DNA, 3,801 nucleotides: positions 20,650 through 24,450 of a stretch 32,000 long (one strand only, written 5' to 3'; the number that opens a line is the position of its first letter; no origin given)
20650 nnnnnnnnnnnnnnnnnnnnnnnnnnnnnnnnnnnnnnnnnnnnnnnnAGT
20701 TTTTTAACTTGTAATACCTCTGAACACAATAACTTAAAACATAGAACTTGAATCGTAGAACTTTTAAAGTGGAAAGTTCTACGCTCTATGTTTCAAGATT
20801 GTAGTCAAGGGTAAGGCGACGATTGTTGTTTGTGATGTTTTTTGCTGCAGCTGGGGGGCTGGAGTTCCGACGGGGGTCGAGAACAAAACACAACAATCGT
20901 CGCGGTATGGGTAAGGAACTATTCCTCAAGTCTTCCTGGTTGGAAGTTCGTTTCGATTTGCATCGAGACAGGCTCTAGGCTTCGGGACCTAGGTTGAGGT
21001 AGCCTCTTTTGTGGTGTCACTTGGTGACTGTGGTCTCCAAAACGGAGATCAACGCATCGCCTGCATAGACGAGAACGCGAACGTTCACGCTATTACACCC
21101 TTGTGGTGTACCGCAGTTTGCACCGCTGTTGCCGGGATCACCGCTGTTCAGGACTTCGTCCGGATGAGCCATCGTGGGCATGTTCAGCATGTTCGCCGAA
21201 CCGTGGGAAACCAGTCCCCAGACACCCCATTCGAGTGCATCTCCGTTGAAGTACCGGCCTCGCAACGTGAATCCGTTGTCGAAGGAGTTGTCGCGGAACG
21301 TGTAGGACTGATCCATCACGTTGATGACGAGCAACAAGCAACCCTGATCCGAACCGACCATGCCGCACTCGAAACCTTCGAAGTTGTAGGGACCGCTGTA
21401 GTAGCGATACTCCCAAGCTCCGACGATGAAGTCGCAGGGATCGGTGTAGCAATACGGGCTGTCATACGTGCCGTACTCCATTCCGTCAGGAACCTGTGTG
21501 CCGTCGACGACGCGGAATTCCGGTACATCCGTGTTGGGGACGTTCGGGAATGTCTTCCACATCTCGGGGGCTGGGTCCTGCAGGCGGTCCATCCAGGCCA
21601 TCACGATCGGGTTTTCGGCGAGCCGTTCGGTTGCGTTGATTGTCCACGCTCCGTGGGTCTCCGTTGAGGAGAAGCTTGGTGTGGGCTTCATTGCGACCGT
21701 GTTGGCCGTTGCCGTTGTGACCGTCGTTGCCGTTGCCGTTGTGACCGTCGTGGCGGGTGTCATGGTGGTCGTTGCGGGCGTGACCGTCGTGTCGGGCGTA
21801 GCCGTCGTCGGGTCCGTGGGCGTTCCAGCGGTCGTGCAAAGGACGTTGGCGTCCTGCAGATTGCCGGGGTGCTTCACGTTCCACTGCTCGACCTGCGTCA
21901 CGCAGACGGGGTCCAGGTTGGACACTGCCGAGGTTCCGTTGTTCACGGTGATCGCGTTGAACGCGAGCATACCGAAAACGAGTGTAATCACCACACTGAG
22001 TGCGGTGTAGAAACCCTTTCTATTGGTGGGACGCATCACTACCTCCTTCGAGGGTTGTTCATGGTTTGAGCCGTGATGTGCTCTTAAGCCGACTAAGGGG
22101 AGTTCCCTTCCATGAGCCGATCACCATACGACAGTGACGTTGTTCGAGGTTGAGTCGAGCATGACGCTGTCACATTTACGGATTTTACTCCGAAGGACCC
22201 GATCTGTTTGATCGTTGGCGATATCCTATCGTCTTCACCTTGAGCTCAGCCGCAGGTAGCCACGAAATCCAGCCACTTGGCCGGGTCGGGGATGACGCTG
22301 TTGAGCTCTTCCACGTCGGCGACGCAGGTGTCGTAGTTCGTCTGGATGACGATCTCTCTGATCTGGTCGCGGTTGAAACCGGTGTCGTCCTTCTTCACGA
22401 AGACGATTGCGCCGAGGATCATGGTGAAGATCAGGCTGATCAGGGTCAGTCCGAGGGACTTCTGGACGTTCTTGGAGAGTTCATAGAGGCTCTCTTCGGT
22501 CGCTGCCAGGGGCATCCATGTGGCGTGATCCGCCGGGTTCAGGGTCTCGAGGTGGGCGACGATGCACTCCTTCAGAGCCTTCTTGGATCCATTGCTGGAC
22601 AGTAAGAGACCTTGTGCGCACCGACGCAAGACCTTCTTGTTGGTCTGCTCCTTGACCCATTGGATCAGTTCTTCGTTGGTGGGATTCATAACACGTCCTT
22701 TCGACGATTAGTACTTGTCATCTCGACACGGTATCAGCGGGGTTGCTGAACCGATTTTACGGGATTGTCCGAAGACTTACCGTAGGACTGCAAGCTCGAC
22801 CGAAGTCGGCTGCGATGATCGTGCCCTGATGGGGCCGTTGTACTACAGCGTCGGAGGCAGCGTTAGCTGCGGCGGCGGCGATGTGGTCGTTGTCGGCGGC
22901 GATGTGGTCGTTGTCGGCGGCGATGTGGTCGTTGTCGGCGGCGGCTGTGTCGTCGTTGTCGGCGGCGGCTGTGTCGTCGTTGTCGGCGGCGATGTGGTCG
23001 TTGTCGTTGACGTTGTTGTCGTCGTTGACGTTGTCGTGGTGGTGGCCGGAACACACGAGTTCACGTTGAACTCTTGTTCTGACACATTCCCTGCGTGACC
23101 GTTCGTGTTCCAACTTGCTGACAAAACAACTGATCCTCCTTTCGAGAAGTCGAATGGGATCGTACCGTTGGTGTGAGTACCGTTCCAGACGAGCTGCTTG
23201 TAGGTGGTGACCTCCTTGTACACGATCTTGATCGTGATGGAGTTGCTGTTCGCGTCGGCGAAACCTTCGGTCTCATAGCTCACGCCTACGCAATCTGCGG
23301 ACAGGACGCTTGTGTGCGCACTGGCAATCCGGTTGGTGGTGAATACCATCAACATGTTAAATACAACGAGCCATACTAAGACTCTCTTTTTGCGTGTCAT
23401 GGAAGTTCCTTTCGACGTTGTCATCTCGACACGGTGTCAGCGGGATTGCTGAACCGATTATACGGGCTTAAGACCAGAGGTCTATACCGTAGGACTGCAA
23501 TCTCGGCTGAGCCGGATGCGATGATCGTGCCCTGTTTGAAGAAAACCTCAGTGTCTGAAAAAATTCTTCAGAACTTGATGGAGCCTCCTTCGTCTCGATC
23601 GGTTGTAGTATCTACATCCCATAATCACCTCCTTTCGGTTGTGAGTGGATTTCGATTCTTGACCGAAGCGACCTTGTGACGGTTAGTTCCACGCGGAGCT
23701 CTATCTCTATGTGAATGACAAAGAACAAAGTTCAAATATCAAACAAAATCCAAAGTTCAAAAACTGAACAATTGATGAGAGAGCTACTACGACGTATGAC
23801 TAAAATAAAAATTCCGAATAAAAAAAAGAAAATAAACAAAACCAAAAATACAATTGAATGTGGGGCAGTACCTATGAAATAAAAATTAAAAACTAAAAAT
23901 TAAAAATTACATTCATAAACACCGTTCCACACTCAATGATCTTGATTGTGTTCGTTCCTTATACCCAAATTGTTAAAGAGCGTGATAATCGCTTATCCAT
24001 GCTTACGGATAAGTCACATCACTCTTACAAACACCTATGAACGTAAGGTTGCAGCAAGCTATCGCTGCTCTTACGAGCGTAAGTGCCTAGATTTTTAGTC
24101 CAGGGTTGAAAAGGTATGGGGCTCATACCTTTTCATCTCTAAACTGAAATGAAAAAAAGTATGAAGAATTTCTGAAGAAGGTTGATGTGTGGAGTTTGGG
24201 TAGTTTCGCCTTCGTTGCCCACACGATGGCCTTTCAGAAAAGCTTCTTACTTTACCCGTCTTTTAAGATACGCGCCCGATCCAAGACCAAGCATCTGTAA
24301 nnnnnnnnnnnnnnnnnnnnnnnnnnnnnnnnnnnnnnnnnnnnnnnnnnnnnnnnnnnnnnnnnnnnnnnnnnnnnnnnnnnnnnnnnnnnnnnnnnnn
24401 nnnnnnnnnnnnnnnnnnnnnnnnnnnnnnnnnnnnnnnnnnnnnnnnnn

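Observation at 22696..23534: Duplicated ~130-nt upstream module with compensatory base changes, preceding two island genes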

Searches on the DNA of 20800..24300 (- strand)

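Call 6: search_rna_families(source=window, start=20800, end=24300, threshold=evalue, max_evalue=10)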
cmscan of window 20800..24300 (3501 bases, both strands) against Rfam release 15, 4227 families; matches with E-value up to 10: 6.
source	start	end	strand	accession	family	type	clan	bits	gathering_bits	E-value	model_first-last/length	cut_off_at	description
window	23854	23959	-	RF01295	SCARNA7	Gene; snRNA; snoRNA; scaRNA;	-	22.8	65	0.011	1-330/330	no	Small Cajal body-specific RNA 7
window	22976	23035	+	RF01059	mir-598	Gene; miRNA;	-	21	69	0.58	1-80/80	no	mir-598 microRNA precursor family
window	23843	23949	-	RF00704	MIR397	Gene; miRNA;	-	20.7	55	2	1-117/117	no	MIR397 microRNA precursor family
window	24095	24150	-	RF03308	MIR848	Gene; miRNA;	-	20.6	90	0.56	1-97/97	no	MIR848 microRNA precursor family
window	21321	21394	+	RF01559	DdR1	Gene; snRNA; snoRNA; CD-box;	-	18.4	70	5.3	1-66/66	no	Dictyostelium snoRNA DdR1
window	23664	23763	+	RF02248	Six3os1_3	Gene; lncRNA;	-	17.1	40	0.3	1-75/75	no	Six3os1 conserved region 3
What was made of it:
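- On Any Rfam 15 family (riboswitches, leaders, ribozymes, tRNA-like): Call 6, with E<=10 on 20800-24300: no match overlaps either module.
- On tRNA / tRNA-like punctuation element: Rfam tRNA has no hit at E<=10 in the island (call 6).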

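Call 44: build_rna_model(alignment_id=A3, structure=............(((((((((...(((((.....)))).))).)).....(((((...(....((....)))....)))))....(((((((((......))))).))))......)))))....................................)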
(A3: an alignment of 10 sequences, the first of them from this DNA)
Model R1 built from alignment A3 (10 sequences, 157 columns); structure: as given.
model positions 147; base pairs 31; branch points 2; effective number of sequences 1.41; information 0.589 bits per position. Calibrated on 0.2 Mb of random sequence (short: E-values are rough).
structure used (alignment columns):
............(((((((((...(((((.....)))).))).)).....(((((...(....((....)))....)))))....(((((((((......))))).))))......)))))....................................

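Call 45: search_with_rna_model(model_id=R1, sources=[window, L020, L021, L026, L028, L029, L030, L031, L032, L033, L034, L035, L036, L037, L038, L039, L040, L041, L042, L043, L044, L045, L046, L047, L048, L056, L058, L060, L002, L001], max_evalue=10, make_alignment=true)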
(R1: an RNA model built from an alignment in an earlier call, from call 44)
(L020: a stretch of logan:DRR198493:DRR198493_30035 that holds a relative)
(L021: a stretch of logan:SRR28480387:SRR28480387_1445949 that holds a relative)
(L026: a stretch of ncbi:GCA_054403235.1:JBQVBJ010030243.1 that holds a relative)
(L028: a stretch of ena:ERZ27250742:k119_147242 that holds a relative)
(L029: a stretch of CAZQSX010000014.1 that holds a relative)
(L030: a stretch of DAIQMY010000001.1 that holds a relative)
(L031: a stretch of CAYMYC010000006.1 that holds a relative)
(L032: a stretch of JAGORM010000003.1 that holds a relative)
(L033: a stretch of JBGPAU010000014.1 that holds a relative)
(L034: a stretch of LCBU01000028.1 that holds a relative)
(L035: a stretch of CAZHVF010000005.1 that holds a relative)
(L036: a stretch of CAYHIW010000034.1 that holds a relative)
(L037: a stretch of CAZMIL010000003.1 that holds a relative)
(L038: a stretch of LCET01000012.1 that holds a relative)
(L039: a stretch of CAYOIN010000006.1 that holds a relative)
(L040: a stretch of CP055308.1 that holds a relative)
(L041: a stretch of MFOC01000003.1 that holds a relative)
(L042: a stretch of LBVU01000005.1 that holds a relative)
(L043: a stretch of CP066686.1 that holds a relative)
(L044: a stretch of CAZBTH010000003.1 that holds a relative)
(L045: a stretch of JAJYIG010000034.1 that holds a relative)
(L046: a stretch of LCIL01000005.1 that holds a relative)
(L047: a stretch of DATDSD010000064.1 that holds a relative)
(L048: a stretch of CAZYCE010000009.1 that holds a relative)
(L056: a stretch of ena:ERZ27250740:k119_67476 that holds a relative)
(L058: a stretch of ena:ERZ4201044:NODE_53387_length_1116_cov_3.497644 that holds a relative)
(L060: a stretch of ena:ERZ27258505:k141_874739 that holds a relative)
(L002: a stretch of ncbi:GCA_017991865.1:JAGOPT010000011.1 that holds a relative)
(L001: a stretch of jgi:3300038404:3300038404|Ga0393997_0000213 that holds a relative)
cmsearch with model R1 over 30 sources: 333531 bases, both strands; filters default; matches with E-value up to 10: 16.
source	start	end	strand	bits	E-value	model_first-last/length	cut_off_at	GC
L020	4224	4369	+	173.6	2.2e-46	1-147/147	no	0.52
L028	219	364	+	165.1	5.6e-44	1-147/147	no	0.51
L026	804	949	+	162.8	2.6e-43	1-147/147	no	0.53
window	22687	22830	-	160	1.6e-42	1-147/147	no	0.52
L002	5018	5161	+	160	1.6e-42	1-147/147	no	0.52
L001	9860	10003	+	160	1.6e-42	1-147/147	no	0.52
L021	72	207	+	155.1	4e-41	1-147/147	no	0.49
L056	1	133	+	141.3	3.2e-37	16-147/147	5'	0.5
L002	4312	4450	+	132.3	1.1e-34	1-147/147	no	0.53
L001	9151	9289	+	132.3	1.1e-34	1-147/147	no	0.53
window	23398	23536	-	131.2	2.3e-34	1-147/147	no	0.53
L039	5198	5341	+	127.6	2.4e-33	1-147/147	no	0.52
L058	1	109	+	118.8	7.1e-31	39-147/147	5'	0.52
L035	5545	5679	+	110.8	1.4e-28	1-147/147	no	0.49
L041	11216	11268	+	10.8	2.7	1-147/147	no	0.34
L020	946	1038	+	9.5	6.1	1-147/147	no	0.37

Alignment A4: 16 matches aligned to the model, 193 columns, each read 5' to 3' on its own strand. Consensus structure (alignment columns), stored with it:
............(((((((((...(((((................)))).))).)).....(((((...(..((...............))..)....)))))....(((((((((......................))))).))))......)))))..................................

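Call 46: search_with_rna_model(model_id=R1, sources=[window, L020, L021, L026, L028, L035, L039, L056, L058, L001], max_evalue=0.00001, make_alignment=true, show_alignments=0)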
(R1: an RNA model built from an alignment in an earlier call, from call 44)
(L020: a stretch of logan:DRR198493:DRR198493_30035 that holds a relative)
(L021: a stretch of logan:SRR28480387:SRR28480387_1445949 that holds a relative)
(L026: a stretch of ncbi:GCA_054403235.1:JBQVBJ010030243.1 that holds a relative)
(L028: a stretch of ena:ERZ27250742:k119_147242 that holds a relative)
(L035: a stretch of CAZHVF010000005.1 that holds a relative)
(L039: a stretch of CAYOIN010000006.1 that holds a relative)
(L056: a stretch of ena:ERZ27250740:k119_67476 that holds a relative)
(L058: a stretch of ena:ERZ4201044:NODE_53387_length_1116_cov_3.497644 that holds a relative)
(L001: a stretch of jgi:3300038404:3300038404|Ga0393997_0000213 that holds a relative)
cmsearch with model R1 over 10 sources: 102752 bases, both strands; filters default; matches with E-value up to 0.00001: 12.
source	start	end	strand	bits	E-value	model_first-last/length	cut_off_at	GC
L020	4224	4369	+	173.6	6.9e-47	1-147/147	no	0.52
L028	219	364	+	165.1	1.7e-44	1-147/147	no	0.51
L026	804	949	+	162.8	7.9e-44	1-147/147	no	0.53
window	22687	22830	-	160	4.8e-43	1-147/147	no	0.52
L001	9860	10003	+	160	4.8e-43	1-147/147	no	0.52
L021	72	207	+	155.1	1.2e-41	1-147/147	no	0.49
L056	1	133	+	141.3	9.9e-38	16-147/147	5'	0.5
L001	9151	9289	+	132.3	3.3e-35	1-147/147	no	0.53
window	23398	23536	-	131.2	6.9e-35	1-147/147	no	0.53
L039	5198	5341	+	127.6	7.3e-34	1-147/147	no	0.52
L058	1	109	+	118.8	2.2e-31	39-147/147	5'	0.52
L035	5545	5679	+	110.8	4.2e-29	1-147/147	no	0.49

Alignment A5: 12 matches aligned to the model, 154 columns, each read 5' to 3' on its own strand. Consensus structure (alignment columns), stored with it:
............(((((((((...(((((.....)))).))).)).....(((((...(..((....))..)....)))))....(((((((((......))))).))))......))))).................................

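Call 61: search_with_rna_model(model_id=R1, sources=[L061, L062, L063, L064, L011, L012, L014], max_evalue=1, show_alignments=0)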
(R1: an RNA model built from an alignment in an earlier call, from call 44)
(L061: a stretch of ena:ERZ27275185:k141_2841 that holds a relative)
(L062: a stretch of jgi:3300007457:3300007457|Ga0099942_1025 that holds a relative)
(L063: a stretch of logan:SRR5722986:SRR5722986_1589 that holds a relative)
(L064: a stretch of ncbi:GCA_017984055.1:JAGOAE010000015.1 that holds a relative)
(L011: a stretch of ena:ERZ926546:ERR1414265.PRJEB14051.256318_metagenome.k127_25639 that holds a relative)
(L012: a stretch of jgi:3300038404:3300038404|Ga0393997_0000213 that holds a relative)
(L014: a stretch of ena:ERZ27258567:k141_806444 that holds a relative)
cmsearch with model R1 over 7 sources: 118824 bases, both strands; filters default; matches with E-value up to 1: 10.
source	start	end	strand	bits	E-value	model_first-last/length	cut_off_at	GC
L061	9207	9350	+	160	5.6e-43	1-147/147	no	0.52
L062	9207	9350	+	160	5.6e-43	1-147/147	no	0.52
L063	9207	9350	+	160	5.6e-43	1-147/147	no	0.52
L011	9205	9348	+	160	5.6e-43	1-147/147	no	0.52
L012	9205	9348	+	160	5.6e-43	1-147/147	no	0.52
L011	8499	8637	+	132.3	3.8e-35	1-147/147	no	0.53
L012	8496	8634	+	132.3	3.8e-35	1-147/147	no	0.53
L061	8612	8750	+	131.2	8e-35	1-147/147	no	0.53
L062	8612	8750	+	131.2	8e-35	1-147/147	no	0.53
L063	8612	8750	+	131.2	8e-35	1-147/147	no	0.53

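Call 70: search_with_rna_model(model_id=R1, source=L065, max_evalue=10, filters=off, show_alignments=2)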
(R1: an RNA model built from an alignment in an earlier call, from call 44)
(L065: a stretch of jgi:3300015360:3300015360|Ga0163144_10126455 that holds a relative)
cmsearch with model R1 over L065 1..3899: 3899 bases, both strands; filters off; matches with E-value up to 10: 22.
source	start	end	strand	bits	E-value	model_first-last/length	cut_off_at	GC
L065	1837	1973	+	110.7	1.6e-30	1-147/147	no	0.5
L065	2663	2685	-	7.5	0.27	80-102/147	no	0.39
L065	2667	2682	+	6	0.72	83-98/147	no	0.44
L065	3233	3322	-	5.6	0.94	1-147/147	no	0.3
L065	2935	2976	-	4.9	1.5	1-147/147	no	0.45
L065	1531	1573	-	4.8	1.6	1-147/147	no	0.28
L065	435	489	+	3.9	2.7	1-147/147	no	0.44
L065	2855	2905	+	3.6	3.5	1-147/147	no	0.47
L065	33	61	-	3.2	4.5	1-147/147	no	0.38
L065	609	655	+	3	5.2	1-147/147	no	0.4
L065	2303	2342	-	3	5.2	1-147/147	no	0.47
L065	3849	3895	-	2.9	5.3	1-147/147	no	0.3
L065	3357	3417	+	2.8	5.6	1-147/147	no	0.41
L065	1688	1743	+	2.8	5.8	1-147/147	no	0.45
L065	1320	1337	+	2.5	7.1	83-99/147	no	0.44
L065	2762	2798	+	2.3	7.9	1-147/147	no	0.49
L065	328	367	+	2.3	7.9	1-147/147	no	0.38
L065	2897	2915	-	2.3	8.1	20-39/147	no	0.42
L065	2468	2510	-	2.1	9.1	1-147/147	no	0.49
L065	3713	3749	-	2.1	9.2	1-147/147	no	0.32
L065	699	734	-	2.1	9.3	1-147/147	no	0.5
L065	1417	1460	+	2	9.5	1-147/147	no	0.36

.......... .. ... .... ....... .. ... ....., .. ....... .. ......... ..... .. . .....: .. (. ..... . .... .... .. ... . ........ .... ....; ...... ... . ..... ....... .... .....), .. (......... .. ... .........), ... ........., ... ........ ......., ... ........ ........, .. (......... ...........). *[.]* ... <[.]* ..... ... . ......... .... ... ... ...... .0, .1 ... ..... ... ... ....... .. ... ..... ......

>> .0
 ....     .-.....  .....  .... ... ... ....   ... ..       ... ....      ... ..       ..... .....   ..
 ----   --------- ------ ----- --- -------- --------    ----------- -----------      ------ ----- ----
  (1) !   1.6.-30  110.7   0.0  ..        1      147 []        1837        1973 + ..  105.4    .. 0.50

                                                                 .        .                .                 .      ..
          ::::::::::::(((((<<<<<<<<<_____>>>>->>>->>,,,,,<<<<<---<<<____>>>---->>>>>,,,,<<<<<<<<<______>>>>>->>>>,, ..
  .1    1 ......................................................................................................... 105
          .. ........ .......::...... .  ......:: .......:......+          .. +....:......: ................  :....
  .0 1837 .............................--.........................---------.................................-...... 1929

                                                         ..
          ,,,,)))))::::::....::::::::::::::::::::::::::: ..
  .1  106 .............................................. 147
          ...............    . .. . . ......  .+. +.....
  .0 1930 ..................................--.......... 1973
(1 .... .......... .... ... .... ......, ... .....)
